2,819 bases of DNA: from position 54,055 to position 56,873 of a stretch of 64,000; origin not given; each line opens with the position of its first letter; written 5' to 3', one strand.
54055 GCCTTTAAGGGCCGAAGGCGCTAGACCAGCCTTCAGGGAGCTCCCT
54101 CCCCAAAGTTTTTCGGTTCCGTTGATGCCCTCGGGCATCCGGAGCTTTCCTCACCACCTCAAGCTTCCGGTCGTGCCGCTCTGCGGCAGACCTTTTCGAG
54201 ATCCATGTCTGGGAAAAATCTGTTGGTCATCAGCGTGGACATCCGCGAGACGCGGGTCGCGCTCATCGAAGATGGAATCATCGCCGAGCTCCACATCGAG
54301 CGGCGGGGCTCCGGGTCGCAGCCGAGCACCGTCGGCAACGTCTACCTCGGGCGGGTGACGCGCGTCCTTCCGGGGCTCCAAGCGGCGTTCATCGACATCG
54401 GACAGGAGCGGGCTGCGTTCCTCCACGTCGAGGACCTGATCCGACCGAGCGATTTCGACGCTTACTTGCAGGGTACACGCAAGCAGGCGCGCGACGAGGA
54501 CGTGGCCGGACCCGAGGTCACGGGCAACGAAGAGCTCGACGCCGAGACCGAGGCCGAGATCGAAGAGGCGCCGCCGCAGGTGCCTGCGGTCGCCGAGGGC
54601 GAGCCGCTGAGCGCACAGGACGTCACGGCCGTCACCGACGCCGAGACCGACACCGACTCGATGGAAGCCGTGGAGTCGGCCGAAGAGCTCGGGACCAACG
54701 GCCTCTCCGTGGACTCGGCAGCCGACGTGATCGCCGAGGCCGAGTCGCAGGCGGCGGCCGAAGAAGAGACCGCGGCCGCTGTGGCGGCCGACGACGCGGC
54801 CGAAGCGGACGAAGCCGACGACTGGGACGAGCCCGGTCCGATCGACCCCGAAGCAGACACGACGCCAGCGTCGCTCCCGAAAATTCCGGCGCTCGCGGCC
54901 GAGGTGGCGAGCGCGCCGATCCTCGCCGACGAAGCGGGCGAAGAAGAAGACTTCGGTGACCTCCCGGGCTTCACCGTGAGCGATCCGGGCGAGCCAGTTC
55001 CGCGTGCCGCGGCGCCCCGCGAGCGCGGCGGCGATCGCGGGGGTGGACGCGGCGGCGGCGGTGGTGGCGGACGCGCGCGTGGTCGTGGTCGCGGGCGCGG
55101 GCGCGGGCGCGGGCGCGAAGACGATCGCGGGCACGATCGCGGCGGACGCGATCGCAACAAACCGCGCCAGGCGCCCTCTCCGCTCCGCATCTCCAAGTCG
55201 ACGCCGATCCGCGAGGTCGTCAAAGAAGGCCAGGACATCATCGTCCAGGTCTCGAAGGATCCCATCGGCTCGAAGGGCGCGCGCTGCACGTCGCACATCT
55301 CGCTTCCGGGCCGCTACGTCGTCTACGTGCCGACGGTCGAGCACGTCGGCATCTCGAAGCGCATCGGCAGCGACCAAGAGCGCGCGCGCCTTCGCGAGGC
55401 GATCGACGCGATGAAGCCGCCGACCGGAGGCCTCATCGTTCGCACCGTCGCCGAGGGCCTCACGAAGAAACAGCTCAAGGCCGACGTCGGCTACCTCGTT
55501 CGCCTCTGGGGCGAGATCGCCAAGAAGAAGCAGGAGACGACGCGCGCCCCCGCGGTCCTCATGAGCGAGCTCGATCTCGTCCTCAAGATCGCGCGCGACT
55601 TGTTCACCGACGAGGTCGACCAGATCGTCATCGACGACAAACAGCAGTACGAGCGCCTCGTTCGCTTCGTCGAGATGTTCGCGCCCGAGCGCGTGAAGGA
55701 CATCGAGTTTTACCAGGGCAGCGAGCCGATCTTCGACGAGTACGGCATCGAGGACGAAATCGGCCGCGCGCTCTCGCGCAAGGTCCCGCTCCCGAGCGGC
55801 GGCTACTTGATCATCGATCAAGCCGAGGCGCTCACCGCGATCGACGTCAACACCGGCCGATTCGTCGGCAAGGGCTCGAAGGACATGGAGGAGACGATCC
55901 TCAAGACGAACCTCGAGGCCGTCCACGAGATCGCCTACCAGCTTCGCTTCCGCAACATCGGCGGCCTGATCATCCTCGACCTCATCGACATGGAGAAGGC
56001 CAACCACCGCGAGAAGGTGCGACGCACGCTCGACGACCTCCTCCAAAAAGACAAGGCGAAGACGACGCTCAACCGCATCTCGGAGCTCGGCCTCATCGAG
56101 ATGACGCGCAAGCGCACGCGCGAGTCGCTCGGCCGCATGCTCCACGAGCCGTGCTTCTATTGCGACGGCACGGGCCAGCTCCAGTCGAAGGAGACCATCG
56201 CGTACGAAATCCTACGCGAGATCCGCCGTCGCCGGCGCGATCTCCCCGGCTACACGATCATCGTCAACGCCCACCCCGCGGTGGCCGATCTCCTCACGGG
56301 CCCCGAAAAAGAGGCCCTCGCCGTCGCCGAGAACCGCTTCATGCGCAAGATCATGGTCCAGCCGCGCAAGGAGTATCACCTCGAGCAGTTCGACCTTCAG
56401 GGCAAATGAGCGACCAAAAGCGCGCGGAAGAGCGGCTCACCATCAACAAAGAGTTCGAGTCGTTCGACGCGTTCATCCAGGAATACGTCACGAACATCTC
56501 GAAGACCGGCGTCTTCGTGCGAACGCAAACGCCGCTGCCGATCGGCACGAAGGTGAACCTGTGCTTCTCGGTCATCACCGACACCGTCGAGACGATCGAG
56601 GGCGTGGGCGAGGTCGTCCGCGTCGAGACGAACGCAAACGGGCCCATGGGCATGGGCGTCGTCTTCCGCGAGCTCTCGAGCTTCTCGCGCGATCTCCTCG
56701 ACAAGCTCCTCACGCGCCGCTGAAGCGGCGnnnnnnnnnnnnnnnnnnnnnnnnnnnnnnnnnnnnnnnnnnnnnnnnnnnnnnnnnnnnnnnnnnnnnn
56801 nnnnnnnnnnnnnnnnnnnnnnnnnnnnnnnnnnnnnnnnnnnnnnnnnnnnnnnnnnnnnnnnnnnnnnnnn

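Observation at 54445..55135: ~230-aa acidic plus RG/RGG low-complexity insertion inside the S1 domain of RNase E/G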

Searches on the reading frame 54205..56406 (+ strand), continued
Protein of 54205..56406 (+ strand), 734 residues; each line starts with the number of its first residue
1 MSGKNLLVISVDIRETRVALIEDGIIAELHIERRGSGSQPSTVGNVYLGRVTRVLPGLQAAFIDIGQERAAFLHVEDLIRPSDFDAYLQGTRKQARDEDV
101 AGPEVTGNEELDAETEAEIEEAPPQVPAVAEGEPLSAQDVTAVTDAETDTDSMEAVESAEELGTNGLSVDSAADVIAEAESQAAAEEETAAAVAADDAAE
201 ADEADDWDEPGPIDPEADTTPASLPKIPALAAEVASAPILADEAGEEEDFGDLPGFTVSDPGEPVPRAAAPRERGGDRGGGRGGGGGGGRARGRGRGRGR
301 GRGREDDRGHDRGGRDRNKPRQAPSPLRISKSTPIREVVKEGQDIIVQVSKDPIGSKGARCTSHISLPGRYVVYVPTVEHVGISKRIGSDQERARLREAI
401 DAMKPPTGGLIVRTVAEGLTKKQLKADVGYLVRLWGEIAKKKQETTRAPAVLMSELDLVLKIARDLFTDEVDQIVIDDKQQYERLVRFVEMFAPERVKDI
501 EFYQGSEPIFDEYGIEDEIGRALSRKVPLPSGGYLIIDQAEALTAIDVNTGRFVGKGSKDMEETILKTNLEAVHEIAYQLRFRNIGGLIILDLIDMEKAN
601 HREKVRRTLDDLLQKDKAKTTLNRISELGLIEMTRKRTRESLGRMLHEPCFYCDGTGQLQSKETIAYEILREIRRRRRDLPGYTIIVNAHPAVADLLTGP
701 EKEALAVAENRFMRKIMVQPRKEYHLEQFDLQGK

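Call 64: find_homologous_proteins(query=P0138)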
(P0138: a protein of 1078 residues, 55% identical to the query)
Query P0138 (1078 aa): 8000 proteins with E <= 0.001 among 8000 candidates; the best 120 are listed.
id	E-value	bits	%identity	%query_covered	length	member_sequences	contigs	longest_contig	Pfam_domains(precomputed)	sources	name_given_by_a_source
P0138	0.0e+0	2400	100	100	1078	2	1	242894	PF10150.15,PF20833.3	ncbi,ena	-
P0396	2.6e-275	935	59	64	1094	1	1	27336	PF10150.15,PF20833.3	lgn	-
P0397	1.8e-269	915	58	64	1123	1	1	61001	PF10150.15,PF20833.3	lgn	-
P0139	2.5e-268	911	75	41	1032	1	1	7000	PF10150.15,PF20833.3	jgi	jgi:ribonuclease G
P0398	1.0e-266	906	62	63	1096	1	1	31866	PF10150.15,PF20833.3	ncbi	ncbi:MAG: Rne/Rng family ribonuclease [Bdellovibrionota bacterium]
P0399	5.8e-262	890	78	40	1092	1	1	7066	PF10150.15,PF20833.3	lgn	-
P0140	2.3e-261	888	74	40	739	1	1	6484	PF10150.15,PF20833.3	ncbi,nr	ncbi:MAG: Rne/Rng family ribonuclease, partial [Deltaproteobacteria bacterium]|nr:Rne/Rng family rib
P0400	4.7e-252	858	73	40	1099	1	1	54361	PF10150.15,PF20833.3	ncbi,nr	ncbi:MAG: Rne/Rng family ribonuclease [Deltaproteobacteria bacterium]|nr:Rne/Rng family ribonuclease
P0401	1.5e-251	856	58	63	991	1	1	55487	PF10150.15,PF20833.3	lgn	-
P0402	8.4e-251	853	74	41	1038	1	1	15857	PF10150.15,PF20833.3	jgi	jgi:ribonuclease G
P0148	2.6e-246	839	58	52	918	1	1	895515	PF10150.15,PF20833.3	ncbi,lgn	ncbi:MAG: Rne/Rng family ribonuclease [Bacteriovoracia bacterium]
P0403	1.2e-232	793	53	53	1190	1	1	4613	PF10150.15,PF20833.3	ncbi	-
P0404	1.8e-232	793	68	40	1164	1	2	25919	PF10150.15,PF20833.3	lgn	-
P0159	4.5e-230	785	66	42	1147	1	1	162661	PF10150.15,PF20833.3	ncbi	-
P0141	1.0e-226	774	63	43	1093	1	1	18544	PF10150.15,PF20833.3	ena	-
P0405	2.8e-225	769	80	32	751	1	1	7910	PF10150.15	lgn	-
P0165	4.9e-225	768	54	63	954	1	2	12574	PF10150.15,PF20833.3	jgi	jgi:ribonuclease G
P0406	1.7e-218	746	65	38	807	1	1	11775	PF10150.15,PF20833.3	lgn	-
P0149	5.0e-211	722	55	48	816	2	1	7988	PF10150.15,PF20833.3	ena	-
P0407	5.4e-199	682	57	42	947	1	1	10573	PF10150.15,PF20833.3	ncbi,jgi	jgi:ribonuclease G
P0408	5.2e-197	675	60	38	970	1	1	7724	PF10150.15,PF20833.3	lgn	-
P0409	6.7e-197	675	63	37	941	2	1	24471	PF10150.15,PF20833.3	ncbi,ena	-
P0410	1.7e-196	674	62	38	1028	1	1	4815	PF10150.15,PF20833.3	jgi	jgi:ribonuclease G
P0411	3.5e-196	673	63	38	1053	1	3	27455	PF10150.15,PF20833.3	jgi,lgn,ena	-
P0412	6.4e-196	672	61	37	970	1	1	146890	PF10150.15,PF20833.3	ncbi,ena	-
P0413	8.3e-196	671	56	45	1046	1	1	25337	PF10150.15,PF20833.3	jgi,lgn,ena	-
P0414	1.1e-195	671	60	39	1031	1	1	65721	PF10150.15,PF20833.3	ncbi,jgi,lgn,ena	jgi:ribonuclease G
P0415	1.2e-195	671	59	42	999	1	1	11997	PF10150.15,PF20833.3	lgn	-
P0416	1.3e-195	671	63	37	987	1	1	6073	PF10150.15,PF20833.3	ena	-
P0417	1.4e-195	671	60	38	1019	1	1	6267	PF10150.15,PF20833.3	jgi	-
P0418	2.0e-195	670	61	39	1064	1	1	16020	PF10150.15,PF20833.3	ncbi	ncbi:MAG: Rne/Rng family ribonuclease [Bdellovibrionia bacterium]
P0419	2.1e-195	670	63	38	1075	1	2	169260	PF10150.15,PF20833.3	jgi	jgi:ribonuclease G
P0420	2.6e-195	670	64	37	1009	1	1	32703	PF10150.15,PF20833.3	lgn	-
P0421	2.7e-195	670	60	38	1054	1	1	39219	PF10150.15,PF20833.3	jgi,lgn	-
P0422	2.9e-195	670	62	37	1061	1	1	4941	PF10150.15,PF20833.3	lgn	-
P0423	4.5e-195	669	62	38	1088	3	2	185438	PF10150.15,PF20833.3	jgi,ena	-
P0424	5.5e-195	669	63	37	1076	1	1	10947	PF10150.15,PF20833.3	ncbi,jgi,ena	jgi:ribonuclease G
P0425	5.7e-195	669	60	38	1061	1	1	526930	PF10150.15,PF20833.3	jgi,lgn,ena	jgi:ribonuclease G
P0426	5.8e-195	669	58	43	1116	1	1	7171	PF10150.15,PF20833.3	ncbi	ncbi:MAG: Rne/Rng family ribonuclease [Bdellovibrionia bacterium]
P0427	7.1e-195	668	60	40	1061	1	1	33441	PF10150.15,PF20833.3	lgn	-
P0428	7.2e-195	668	59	38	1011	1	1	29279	PF10150.15,PF20833.3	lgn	-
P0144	7.3e-195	668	61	39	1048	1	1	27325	PF10150.15,PF20833.3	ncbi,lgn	-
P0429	7.5e-195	668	59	40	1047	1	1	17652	PF10150.15,PF20833.3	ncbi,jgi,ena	jgi:ribonuclease G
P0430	8.0e-195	668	61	38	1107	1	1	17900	PF10150.15,PF20833.3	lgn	-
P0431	8.6e-195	668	60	38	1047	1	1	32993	PF10150.15,PF20833.3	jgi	jgi:ribonuclease G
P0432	9.5e-195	668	61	38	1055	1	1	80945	PF10150.15,PF20833.3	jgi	jgi:ribonuclease G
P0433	9.8e-195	668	62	37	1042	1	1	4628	PF10150.15,PF20833.3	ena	-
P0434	1.2e-194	667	61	38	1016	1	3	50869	PF10150.15,PF20833.3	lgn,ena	-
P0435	1.6e-194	667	58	43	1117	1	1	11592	PF10150.15,PF20833.3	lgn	-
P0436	3.4e-194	666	64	37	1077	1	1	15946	PF10150.15,PF20833.3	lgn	-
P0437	5.2e-194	665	62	38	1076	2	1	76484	PF10150.15,PF20833.3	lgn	-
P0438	5.6e-194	665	61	38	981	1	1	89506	PF10150.15,PF20833.3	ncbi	-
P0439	5.9e-194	665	61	38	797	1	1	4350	PF10150.15,PF20833.3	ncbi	-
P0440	6.5e-194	665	63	38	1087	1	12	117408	PF10150.15,PF20833.3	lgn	-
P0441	7.6e-194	665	62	38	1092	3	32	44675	PF10150.15,PF20833.3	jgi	jgi:Rne/Rng family ribonuclease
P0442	8.3e-194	665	60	38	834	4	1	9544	PF10150.15,PF20833.3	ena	-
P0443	8.4e-194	665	61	38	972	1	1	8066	PF10150.15,PF20833.3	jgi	jgi:ribonuclease G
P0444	1.0e-193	664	60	40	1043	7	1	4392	PF10150.15,PF20833.3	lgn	-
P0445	1.4e-193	664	61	37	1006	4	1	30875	PF10150.15,PF20833.3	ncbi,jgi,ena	-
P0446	1.7e-193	664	61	38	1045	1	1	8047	PF10150.15,PF20833.3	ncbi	-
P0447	1.8e-193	664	51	60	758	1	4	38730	PF10150.15,PF20833.3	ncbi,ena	-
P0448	2.2e-193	663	63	38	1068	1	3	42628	PF10150.15,PF20833.3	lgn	-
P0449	2.6e-193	663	61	37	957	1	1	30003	PF10150.15,PF20833.3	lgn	-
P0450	3.3e-193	663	57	44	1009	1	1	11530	PF10150.15,PF20833.3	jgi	jgi:ribonuclease G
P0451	5.6e-193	662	62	37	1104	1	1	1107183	PF10150.15,PF20833.3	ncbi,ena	-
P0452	7.0e-193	662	61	38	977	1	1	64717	PF10150.15,PF20833.3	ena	-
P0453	8.7e-193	661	63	38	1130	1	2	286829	PF10150.15,PF20833.3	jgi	jgi:ribonuclease G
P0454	1.1e-192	661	56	44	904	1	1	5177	PF10150.15,PF20833.3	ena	-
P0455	1.3e-192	661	61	38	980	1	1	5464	PF10150.15,PF20833.3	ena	-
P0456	1.3e-192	661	62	37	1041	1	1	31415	PF10150.15,PF20833.3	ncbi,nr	ncbi:MAG: Rne/Rng family ribonuclease [Oligoflexia bacterium]|nr:Rne/Rng family ribonuclease [Oligof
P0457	1.5e-192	661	62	38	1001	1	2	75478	PF10150.15,PF20833.3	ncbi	-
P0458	2.0e-192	660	60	38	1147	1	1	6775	PF10150.15,PF20833.3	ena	-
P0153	2.1e-192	660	59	40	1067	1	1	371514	PF10150.15,PF20833.3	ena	-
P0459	2.8e-192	660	63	37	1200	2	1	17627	PF10150.15,PF20833.3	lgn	-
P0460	3.1e-192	659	63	37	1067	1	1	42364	PF10150.15,PF20833.3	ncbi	ncbi:MAG: Rne/Rng family ribonuclease [Bdellovibrionia bacterium]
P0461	3.1e-192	659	63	37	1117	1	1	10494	PF10150.15,PF20833.3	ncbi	-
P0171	4.0e-192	659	60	39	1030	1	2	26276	PF10150.15,PF20833.3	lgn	-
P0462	4.5e-192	659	61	38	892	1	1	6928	PF10150.15,PF20833.3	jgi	jgi:Rne/Rng family ribonuclease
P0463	4.5e-192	659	56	42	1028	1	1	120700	PF10150.15,PF20833.3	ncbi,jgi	jgi:ribonuclease G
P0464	6.0e-192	659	57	42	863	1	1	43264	PF10150.15,PF20833.3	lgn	-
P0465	7.2e-192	658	61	37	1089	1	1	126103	PF10150.15,PF20833.3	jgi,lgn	-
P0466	7.5e-192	658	61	37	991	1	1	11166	PF10150.15,PF20833.3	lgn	-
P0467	8.1e-192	658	62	38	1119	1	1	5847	PF10150.15,PF20833.3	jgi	jgi:ribonuclease G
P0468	8.6e-192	658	61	38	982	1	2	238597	PF10150.15,PF20833.3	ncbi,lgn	-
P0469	9.2e-192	658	58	39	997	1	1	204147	PF10150.15,PF20833.3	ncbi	ncbi:Rne/Rng family ribonuclease [Bdellovibrionota bacterium FG-1]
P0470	1.0e-191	658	61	38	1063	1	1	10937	PF10150.15,PF20833.3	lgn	-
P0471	1.3e-191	657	59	38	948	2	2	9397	PF10150.15,PF20833.3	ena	-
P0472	1.6e-191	657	59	41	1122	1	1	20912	PF10150.15,PF20833.3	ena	-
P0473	1.8e-191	657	62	37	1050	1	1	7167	PF10150.15,PF20833.3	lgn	-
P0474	1.9e-191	657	62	37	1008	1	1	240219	PF10150.15,PF20833.3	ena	-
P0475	2.8e-191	656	58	39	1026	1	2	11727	PF10150.15,PF20833.3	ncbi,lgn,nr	ncbi:MAG: Rne/Rng family ribonuclease [Oligoflexia bacterium]|nr:Rne/Rng family ribonuclease [Oligof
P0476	3.0e-191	656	57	41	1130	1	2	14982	PF10150.15,PF20833.3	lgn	-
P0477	3.1e-191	656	60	38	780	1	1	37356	PF10150.15,PF20833.3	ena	-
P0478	3.3e-191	656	61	38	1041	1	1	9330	PF10150.15,PF20833.3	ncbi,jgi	jgi:Rne/Rng family ribonuclease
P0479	3.5e-191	656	61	38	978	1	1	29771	PF10150.15,PF20833.3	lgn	-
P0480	4.2e-191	656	61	38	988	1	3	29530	PF10150.15,PF20833.3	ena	-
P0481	4.8e-191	656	60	38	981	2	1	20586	PF10150.15,PF20833.3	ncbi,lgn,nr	ncbi:Rne/Rng family ribonuclease [bacterium]|nr:Rne/Rng family ribonuclease [bacterium]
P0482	5.0e-191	655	61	38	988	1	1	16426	PF10150.15,PF20833.3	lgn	-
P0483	6.2e-191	655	61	37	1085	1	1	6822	PF10150.15,PF20833.3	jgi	jgi:ribonuclease G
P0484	7.3e-191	655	61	37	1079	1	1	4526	PF10150.15,PF20833.3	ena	-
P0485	8.7e-191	655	61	38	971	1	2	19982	PF10150.15,PF20833.3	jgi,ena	jgi:ribonuclease G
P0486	2.0e-190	653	61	37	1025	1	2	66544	PF10150.15,PF20833.3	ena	-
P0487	2.4e-190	653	48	56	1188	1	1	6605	PF10150.15,PF20833.3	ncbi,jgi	jgi:Rne/Rng family ribonuclease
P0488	2.6e-190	653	60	39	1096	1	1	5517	PF10150.15,PF20833.3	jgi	jgi:ribonuclease G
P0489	2.7e-190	653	62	37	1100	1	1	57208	PF10150.15,PF20833.3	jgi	-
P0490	3.5e-190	653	60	37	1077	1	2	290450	PF10150.15,PF20833.3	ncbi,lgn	ncbi:MAG: Rne/Rng family ribonuclease [Bacteriovoracia bacterium]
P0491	3.6e-190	653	61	38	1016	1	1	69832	PF10150.15,PF20833.3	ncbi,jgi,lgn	-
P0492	4.0e-190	653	60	39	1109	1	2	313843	PF10150.15,PF20833.3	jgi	jgi:ribonuclease G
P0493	4.2e-190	652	58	41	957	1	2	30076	PF10150.15,PF20833.3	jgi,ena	-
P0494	4.5e-190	652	60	40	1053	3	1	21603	PF10150.15,PF20833.3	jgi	jgi:Rne/Rng family ribonuclease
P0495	5.2e-190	652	61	37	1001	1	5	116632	PF10150.15,PF20833.3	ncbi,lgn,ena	-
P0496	5.8e-190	652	60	38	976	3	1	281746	PF10150.15,PF20833.3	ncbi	-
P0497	6.3e-190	652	60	39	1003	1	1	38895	PF10150.15,PF20833.3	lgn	-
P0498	6.9e-190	652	62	37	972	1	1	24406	PF10150.15,PF20833.3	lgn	-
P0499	9.8e-190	651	60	38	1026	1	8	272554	PF10150.15,PF20833.3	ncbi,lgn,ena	-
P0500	1.3e-189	651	62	37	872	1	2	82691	PF10150.15,PF20833.3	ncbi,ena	ncbi:MAG: Rne/Rng family ribonuclease [Bdellovibrionota bacterium]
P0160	1.4e-189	651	60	38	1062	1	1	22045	PF10150.15,PF20833.3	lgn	-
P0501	2.1e-189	650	59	39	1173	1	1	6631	PF10150.15,PF20833.3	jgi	jgi:Rne/Rng family ribonuclease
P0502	2.5e-189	650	60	39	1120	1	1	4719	PF10150.15,PF20833.3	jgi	jgi:Rne/Rng family ribonuclease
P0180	2.7e-189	650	52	51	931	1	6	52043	PF10150.15,PF20833.3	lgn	-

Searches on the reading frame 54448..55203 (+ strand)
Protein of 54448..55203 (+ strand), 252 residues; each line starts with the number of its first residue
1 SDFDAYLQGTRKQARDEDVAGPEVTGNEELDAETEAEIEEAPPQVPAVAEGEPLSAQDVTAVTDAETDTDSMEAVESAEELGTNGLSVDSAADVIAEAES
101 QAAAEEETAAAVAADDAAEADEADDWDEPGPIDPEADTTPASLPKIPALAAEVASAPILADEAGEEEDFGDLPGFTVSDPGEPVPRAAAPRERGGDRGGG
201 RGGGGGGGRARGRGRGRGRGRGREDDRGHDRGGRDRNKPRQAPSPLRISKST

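Call 49: search_protein_families(library=pfam, proteins=[window:54448-55203:+], max_evalue=1)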
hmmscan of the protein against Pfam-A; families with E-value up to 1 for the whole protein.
window:54448-55203:+ (252 aa): 0 families

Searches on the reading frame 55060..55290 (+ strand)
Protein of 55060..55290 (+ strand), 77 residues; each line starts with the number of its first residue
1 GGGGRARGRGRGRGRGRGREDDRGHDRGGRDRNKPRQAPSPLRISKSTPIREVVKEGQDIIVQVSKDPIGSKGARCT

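Call 51: search_solved_structures(query=window:55060-55290:+, max_evalue=10, show_alignments=5)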
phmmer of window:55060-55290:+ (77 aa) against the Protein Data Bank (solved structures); distinct sequences matched with E-value up to 10: 14.
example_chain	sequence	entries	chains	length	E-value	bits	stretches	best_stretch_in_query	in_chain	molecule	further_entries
1slj_A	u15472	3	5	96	0.0034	21.4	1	49-77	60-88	Ribonuclease E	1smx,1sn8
8b0j_L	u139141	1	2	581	0.023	18.8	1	49-77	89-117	Ribonuclease E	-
6g63_A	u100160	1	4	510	0.026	18.6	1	49-77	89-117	Ribonuclease E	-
5f6c_A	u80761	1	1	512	0.026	18.6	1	49-77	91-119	Ribonuclease E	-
5f6c_B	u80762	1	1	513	0.026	18.6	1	49-77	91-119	Ribonuclease E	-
2vrt_A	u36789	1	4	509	0.026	18.6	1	49-77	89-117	RIBONUCLEASE E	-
2vmk_A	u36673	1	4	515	0.027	18.6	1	49-77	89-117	RIBONUCLEASE E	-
2bx2_L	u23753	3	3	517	0.027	18.6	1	49-77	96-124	RIBONUCLEASE E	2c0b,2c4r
7oyc_C2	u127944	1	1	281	0.11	16.7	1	1-28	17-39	40S ribosomal protein S2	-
6uxv_A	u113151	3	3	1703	0.13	16.4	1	2-46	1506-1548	Transcription regulatory protein SNF2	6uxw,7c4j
9eho_DD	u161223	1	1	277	0.34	15.1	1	2-35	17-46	Small ribosomal subunit protein uS5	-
8p03_E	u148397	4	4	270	0.37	14.9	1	1-27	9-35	40S ribosomal protein S2 | Small ribosomal subunit protein uS5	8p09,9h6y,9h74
4oxp_A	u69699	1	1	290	0.52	14.5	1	16-76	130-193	Ribonuclease E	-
7oya_C2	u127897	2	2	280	0.79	13.9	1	2-34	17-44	40S ribosomal protein S2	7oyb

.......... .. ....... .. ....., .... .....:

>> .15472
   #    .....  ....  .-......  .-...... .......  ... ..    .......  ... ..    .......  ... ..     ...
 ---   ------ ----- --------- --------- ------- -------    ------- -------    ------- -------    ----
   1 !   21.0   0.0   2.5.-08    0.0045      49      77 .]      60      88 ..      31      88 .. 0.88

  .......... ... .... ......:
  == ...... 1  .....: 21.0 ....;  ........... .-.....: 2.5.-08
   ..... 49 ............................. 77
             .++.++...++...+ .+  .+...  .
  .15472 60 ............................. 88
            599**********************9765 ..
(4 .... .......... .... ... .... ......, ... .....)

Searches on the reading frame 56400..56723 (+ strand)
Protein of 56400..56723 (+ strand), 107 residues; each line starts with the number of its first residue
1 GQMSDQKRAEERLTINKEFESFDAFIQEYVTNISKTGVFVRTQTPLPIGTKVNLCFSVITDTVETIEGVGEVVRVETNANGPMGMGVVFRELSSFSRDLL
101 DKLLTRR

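Call 49: search_protein_families(library=pfam, proteins=[window:56400-56723:+], max_evalue=1)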
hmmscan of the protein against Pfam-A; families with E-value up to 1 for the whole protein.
window:56400-56723:+ (107 aa): 1 family
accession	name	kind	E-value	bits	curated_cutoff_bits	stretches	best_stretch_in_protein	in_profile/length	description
PF07238.19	PilZ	-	3.5e-10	40.6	22.5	1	7-104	2-100/102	PilZ domain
